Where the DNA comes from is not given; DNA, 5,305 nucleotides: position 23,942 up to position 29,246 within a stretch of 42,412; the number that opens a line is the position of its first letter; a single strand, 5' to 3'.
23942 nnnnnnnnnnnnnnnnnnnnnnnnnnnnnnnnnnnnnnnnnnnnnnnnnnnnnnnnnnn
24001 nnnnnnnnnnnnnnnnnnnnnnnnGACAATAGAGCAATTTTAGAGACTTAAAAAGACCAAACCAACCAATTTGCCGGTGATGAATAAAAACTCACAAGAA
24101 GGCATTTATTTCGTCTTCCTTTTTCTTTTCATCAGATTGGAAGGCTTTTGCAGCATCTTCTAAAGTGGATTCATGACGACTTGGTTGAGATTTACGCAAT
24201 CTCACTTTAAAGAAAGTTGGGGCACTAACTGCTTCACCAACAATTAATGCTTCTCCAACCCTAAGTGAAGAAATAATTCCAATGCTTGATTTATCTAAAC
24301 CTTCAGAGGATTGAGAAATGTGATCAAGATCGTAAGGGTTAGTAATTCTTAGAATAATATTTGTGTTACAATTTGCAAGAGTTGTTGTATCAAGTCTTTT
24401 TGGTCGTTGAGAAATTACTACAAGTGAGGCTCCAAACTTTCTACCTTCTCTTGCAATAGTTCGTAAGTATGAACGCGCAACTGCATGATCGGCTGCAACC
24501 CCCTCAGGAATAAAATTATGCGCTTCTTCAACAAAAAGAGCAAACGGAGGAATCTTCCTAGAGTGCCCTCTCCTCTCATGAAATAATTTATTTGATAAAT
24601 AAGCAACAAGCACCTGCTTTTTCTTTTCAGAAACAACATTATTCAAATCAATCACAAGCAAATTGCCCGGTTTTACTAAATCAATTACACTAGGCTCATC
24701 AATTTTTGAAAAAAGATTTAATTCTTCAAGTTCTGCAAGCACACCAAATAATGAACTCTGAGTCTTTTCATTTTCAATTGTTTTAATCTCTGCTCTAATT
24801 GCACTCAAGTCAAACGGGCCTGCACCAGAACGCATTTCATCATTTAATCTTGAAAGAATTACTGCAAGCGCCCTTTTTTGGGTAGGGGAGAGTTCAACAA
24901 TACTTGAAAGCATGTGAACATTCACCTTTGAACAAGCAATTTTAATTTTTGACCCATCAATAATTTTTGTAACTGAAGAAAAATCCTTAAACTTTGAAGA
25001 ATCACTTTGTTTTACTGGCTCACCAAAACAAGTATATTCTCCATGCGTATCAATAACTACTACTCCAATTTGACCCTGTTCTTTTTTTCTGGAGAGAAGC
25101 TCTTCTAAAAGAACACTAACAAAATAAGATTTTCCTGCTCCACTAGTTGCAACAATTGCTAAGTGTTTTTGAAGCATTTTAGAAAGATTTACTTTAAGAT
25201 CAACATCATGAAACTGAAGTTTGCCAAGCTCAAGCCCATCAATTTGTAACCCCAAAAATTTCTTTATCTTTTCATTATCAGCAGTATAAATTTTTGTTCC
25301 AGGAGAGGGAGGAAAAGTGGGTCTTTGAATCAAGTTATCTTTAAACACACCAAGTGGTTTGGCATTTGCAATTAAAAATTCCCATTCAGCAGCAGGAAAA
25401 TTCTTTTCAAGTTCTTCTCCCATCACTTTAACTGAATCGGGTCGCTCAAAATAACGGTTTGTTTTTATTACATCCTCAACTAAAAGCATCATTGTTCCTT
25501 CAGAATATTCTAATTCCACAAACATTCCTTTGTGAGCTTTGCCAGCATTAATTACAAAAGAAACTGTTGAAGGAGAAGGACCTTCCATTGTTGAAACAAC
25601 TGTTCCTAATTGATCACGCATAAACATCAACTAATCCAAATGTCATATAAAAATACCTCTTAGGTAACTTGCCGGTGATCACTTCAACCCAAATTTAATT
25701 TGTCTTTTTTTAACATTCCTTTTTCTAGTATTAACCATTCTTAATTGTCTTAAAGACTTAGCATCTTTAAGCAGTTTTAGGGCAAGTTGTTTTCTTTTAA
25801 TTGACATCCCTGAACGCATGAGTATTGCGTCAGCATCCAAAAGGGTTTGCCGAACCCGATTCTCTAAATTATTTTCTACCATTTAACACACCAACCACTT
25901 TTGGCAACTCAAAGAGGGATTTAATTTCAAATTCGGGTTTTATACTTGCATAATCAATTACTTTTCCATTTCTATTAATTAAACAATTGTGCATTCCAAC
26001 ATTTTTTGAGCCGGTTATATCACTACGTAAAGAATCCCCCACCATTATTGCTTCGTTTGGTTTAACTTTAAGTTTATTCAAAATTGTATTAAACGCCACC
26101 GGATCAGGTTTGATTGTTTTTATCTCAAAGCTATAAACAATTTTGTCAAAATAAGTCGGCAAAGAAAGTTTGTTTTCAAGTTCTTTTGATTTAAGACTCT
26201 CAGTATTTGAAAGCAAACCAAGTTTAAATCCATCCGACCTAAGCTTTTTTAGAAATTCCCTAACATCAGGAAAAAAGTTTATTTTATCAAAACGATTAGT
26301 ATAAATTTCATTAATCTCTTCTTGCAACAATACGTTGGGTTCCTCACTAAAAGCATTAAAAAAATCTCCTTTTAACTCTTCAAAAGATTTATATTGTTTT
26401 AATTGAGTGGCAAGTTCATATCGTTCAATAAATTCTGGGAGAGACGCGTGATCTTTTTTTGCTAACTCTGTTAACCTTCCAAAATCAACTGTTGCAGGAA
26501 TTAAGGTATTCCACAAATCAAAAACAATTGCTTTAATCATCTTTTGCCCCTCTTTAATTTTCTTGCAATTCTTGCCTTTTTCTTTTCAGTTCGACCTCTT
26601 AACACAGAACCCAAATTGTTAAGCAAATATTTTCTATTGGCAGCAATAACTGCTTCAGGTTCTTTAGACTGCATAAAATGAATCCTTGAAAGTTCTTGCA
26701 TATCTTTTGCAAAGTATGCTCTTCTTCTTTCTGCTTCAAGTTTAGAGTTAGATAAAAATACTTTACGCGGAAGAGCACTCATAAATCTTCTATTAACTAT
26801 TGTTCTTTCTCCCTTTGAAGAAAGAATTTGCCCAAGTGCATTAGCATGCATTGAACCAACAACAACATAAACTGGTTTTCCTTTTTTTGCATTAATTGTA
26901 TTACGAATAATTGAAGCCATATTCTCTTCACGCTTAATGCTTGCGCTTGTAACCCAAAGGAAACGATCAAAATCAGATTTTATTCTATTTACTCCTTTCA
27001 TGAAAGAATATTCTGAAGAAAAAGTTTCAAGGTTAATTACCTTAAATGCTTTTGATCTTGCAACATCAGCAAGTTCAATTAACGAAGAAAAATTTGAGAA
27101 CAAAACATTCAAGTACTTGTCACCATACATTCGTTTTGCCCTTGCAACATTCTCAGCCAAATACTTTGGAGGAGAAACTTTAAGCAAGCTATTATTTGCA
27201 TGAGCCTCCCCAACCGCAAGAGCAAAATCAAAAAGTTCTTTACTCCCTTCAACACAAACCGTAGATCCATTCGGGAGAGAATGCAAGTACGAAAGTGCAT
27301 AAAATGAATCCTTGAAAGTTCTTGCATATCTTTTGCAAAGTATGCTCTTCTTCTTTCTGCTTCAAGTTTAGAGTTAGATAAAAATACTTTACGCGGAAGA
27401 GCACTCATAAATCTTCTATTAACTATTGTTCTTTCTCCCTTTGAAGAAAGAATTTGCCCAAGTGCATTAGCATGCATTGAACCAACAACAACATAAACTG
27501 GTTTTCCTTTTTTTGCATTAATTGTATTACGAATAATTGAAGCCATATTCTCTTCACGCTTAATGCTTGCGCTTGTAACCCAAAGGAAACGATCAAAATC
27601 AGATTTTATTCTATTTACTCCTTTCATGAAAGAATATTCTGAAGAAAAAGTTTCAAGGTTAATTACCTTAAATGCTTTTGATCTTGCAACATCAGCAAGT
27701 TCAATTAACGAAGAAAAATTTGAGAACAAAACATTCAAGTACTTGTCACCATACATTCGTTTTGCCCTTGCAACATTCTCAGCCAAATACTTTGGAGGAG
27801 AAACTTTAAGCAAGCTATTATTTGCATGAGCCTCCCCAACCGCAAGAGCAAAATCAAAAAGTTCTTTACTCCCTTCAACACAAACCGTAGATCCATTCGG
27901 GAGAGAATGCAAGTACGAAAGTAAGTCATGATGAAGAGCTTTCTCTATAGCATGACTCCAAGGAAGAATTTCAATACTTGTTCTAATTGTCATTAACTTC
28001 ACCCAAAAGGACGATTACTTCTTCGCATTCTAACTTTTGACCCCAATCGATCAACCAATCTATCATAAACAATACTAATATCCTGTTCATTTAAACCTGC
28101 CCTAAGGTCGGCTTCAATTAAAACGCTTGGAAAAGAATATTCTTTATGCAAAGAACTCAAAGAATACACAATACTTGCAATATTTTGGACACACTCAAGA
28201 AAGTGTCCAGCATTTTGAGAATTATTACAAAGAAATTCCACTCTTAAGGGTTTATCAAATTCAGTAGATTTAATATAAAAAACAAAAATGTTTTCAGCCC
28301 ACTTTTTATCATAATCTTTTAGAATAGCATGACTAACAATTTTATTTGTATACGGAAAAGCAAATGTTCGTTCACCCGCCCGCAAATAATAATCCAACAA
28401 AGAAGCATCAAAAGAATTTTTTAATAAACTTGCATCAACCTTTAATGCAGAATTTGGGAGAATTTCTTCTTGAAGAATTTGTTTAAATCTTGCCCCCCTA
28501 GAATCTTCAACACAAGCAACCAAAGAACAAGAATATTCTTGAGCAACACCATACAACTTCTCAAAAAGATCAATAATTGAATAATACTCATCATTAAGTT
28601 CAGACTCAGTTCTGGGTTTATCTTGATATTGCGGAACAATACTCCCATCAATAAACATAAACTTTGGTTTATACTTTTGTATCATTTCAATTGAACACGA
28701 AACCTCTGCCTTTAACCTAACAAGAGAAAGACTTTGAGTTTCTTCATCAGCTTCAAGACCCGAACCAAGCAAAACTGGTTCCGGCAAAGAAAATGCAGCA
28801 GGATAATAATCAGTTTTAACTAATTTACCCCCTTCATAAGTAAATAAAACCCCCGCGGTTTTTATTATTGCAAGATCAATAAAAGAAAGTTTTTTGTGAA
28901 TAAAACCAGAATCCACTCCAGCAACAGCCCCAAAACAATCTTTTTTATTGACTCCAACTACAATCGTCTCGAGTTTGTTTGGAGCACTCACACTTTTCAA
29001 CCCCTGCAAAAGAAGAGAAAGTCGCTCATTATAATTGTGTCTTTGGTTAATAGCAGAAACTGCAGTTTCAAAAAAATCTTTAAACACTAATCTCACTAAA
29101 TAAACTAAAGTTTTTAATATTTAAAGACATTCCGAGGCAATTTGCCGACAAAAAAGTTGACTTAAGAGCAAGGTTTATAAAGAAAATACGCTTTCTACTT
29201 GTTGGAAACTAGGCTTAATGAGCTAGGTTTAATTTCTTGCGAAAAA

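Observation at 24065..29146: Shared GC-rich palindromic element just upstream of the TATA boxes of nurA, herA and the PolB-like gene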

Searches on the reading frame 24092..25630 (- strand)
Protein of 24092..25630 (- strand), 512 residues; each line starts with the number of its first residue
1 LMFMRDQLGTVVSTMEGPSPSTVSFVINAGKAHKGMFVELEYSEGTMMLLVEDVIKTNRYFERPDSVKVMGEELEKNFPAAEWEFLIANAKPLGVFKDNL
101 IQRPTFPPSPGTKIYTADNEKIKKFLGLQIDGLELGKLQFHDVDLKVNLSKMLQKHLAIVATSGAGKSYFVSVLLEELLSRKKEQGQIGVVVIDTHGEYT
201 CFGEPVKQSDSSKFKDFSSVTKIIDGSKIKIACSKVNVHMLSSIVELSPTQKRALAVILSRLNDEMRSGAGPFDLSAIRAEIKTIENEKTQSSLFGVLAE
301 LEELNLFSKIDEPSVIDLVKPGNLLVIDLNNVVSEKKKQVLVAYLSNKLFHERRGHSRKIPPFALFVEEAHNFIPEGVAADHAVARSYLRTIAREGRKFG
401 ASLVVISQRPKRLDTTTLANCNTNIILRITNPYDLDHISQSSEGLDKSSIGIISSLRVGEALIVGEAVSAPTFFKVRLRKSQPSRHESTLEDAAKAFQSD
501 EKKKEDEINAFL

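Call 10: search_protein_families(library=pfam, proteins=[window:24092-25630:-], max_evalue=0.01)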
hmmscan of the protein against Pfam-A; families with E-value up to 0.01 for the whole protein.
window:24092-25630:- (512 aa): 4 families
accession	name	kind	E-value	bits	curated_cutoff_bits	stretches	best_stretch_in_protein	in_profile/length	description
PF01935.23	DUF87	-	8e-31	108.3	23.2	1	133-348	1-219/220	Helicase HerA, central domain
PF10412.15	TrwB_AAD_bind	-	0.00016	21.2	20.5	0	153-200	14-56/387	Type IV secretion-system coupling protein DNA-binding domain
PF12846.13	AAA_10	-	0.0013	18.3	27.5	0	151-303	18-151/362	AAA-like domain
PF01580.24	FtsK_SpoIIIE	-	0.0091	15.9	24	0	139-194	26-78/221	FtsK/SpoIIIE family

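Call 15: find_related_loci(query=window:24092-25627:-, collection=genome_contigs, flank=6000)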
Query window:24092-25627:- (511 aa) in genome_contigs; peptide patterns used: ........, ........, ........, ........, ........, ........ (x = any residue, [..] = any of these).
361 stretches matched a pattern; 55 encode a relative of the query (tblastn E <= 1e-3); 55 distinct loci.
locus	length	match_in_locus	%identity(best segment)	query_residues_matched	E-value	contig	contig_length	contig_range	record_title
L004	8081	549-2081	85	1-511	0e+0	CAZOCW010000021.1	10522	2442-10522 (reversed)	MAG TPA_asm: uncultured archaeon isolate SRP272421_co2_118 genome assembly, contig: NODE_22917_length_10522_cov_5.382918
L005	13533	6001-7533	84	1-511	0e+0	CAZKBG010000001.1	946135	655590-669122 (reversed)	MAG TPA_asm: uncultured archaeon isolate binchicken_co115_172 genome assembly, contig: NODE_1_length_946135_cov_25.42479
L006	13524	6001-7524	85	4-511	0e+0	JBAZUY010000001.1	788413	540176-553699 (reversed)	MAG: archaeon isolate SO_2017_GW1_24 NODE_43_length_788413_cov_2.329335_OW334_2017, whole genome shotgun sequence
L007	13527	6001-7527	83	3-511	0e+0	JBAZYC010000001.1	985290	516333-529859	MAG: archaeon isolate SO_2017_GW1_71 NODE_17_length_985290_cov_1.729804_OW334_2017, whole genome shotgun sequence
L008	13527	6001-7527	81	1-511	0e+0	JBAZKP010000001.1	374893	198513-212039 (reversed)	MAG: archaeon isolate SO_2017_LW4_146 scaffold_74_c1_LW137-91_2017, whole genome shotgun sequence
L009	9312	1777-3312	81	1-511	0e+0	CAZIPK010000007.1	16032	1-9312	MAG TPA_asm: uncultured archaeon isolate binchicken_co16_357 genome assembly, contig: NODE_6110_length_16032_cov_4.88683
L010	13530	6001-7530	80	3-511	0e+0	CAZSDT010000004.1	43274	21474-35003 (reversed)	MAG TPA_asm: uncultured archaeon isolate SRP263991_co4_519 genome assembly, contig: NODE_864_length_43274_cov_6.640274,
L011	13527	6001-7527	80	3-511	0e+0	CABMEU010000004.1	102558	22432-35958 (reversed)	uncultured archaeon isolate LFW-252_2 genome assembly, contig: LFW2522_12, whole genome shotgun sequence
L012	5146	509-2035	79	3-511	0e+0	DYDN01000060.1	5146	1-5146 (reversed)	MAG TPA_asm: Candidatus Forterrea sp. isolate IMS_BF NODE_3850_length_5155_cov_49.0888, whole genome shotgun sequence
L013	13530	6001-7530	79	3-511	0e+0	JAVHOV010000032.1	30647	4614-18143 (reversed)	MAG: archaeon isolate WB02no2_33_12 NODE_736_length_30647_cov_7.486140, whole genome shotgun sequence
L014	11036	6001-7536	80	1-511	0e+0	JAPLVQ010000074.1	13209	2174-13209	MAG: Candidatus Iainarchaeum archaeon isolate LacPavin_0419_WC90_MAG_36_6 LacPavin_0419_WC90_scaffold_155933, whole geno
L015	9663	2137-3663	76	1-508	0e+0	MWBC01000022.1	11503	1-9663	MAG: archaeon ADurb.Bin336 isolate ADurb.Bin336 BWY55_contig000022, whole genome shotgun sequence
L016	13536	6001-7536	76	1-511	0e+0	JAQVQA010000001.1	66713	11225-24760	MAG: Candidatus ainarchaeum sp. isolate STF1_216 NODE_742_length_66713_cov_21.641726_Sandtown_F1, whole genome shotgun s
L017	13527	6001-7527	69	1-511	0e+0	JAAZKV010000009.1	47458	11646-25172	MAG: Candidatus Iainarchaeum archaeon isolate AS22ysBPME_79 44504_AS22, whole genome shotgun sequence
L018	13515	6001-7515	69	4-511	0e+0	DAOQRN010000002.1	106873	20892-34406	MAG TPA_asm: archaeon isolate AMR_MDS_1191 NODE_50_length_106873_cov_9.391095, whole genome shotgun sequence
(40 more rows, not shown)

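Call 21: search_protein_families(library=ncbifam, proteins=[window:24092-25630:-], max_evalue=0.1)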
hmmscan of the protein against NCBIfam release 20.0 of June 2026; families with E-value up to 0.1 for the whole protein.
window:24092-25630:- (512 aa): 14 families
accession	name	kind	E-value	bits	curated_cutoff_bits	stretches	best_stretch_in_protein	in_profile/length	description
NF040937.1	HerA_Thermprot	equivalog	6.2e-49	166.7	800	1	21-478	12-463/487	DNA double-strand break repair helicase HerA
NF040819.1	helicase_HerA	equivalog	1.1e-44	153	970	2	362-477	403-515/561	DNA double-strand break repair helicase HerA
NF042944.1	HerA_antiphage_2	equivalog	2e-36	125.9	850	2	358-486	424-552/576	anti-phage-associated helicase HerA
NF042943.1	HerA_antiphage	equivalog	1.1e-35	123.3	800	2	325-488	397-561/566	anti-phage-associated helicase HerA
NF053655.1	CedD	equivalog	8.4e-25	87.4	600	1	133-477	199-526/527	DNA-translocating ATPase CedD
NF041017.1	DNA_import_CedB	equivalog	8.9e-11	41.1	700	1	127-413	248-519/590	DNA import protein CedB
NF033849.1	ser_rich_anae_1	subfamily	1e-09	36.3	650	1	307-438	959-1099/1163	serine-rich protein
NF045975.1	VirB4_plasma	equivalog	3.3e-08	31.7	590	2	152-204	513-560/894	Mbov_0397 family ICE element conjugal transfer ATPase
TIGR02746.1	TraC-F-type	equivalog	2.3e-06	25.8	567.05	1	324-457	603-737/800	type IV secretion system protein TraC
TIGR00929.1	VirB4_CagE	subfamily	0.0002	19.7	643.1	1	139-431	427-703/792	VirB4 family type IV secretion/conjugal transfer ATPase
TIGR03928.1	T7_EssCb_Firm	equivalog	0.0019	15.8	778.4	0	336-438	889-988/1296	type VII secretion protein EssC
NF041214.1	plasmid_TraB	equivalog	0.014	13.9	800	0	359-419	344-399/639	plasmid transfer protein TraB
TIGR03925.1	T7SS_EccC_b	equivalog_domain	0.023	13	346.55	0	148-196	355-402/564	type VII secretion protein EccCb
TIGR02857.1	CydD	equivalog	0.029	13.3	435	1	127-178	321-372/529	thiol reductant ABC exporter subunit CydD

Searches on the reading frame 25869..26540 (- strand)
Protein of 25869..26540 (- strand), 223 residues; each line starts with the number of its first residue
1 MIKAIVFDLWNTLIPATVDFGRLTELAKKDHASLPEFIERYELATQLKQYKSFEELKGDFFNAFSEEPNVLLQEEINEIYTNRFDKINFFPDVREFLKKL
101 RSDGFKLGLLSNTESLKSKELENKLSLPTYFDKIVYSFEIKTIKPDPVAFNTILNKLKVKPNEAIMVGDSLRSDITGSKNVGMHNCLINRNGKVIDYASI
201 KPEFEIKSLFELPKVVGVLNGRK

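Call 10: search_protein_families(library=pfam, proteins=[window:25869-26540:-], max_evalue=0.01)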
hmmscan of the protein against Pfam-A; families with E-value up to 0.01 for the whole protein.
window:25869-26540:- (223 aa): 5 families
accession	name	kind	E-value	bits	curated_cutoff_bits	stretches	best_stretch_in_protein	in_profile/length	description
PF13419.12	HAD_2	-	2.4e-25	90.1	23.8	1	46-186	33-176/178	Haloacid dehalogenase-like hydrolase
PF00702.32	Hydrolase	-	3.8e-24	86.6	26.4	1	2-182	1-191/191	haloacid dehalogenase-like hydrolase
PF13242.12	Hydrolase_like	-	7.2e-11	42.3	22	1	144-190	4-50/75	HAD-hyrolase-like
PF12710.13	HAD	-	0.00022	22.1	27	1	5-126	1-123/189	haloacid dehalogenase-like hydrolase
PF12689.13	Acid_PPase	-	0.0061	16.9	27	0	82-128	39-86/169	Acid Phosphatase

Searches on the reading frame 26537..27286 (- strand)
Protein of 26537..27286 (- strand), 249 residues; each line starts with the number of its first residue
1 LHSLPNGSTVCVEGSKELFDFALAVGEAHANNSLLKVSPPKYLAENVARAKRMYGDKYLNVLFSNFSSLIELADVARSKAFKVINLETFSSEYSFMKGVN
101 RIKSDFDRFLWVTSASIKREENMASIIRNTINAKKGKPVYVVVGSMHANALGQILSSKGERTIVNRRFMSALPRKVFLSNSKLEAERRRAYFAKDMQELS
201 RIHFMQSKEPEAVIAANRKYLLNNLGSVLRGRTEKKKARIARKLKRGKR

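Call 10: search_protein_families(library=pfam, proteins=[window:26537-27286:-], max_evalue=0.01)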
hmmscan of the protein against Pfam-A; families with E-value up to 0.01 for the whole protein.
window:26537-27286:- (249 aa): 1 family
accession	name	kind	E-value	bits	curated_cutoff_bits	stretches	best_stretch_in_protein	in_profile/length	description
PF18934.5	DUF5682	-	0.0046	15.8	26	1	117-162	172-216/727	Family of unknown function (DUF5682)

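Call 21: search_protein_families(library=ncbifam, proteins=[window:26537-27286:-], max_evalue=0.1)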
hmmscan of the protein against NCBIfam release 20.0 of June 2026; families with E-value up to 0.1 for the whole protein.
window:26537-27286:- (249 aa): 2 families
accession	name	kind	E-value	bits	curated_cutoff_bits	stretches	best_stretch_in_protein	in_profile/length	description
NF008254.0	PRK11027.1-5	equivalog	0.0075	16.1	221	1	103-151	73-121/148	hypothetical protein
NF011660.0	PRK15080.1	equivalog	0.097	11.9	182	0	121-164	213-256/277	ethanolamine utilization protein EutJ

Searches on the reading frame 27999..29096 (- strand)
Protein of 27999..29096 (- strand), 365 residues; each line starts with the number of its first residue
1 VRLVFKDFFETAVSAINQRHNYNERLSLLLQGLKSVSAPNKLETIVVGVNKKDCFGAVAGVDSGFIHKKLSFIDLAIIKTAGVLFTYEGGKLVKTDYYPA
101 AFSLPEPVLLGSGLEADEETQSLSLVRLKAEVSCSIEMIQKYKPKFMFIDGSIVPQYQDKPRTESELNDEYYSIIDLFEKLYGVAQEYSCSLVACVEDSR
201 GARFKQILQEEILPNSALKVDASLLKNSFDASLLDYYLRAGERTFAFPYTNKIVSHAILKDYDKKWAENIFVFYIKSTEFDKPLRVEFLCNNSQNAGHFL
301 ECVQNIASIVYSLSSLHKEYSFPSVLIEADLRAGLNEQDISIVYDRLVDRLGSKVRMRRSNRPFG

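Call 10: search_protein_families(library=pfam, proteins=[window:27999-29096:-], max_evalue=0.01)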
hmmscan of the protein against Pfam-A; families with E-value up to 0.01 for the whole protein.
window:27999-29096:- (365 aa): 1 family
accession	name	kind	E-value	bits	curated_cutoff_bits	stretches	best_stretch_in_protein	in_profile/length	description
PF09376.16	NurA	-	6.3e-05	23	21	1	57-330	2-249/254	NurA domain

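Call 21: search_protein_families(library=ncbifam, proteins=[window:27999-29096:-], max_evalue=0.1)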
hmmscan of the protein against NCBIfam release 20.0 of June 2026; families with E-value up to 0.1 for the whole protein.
window:27999-29096:- (365 aa): 0 families
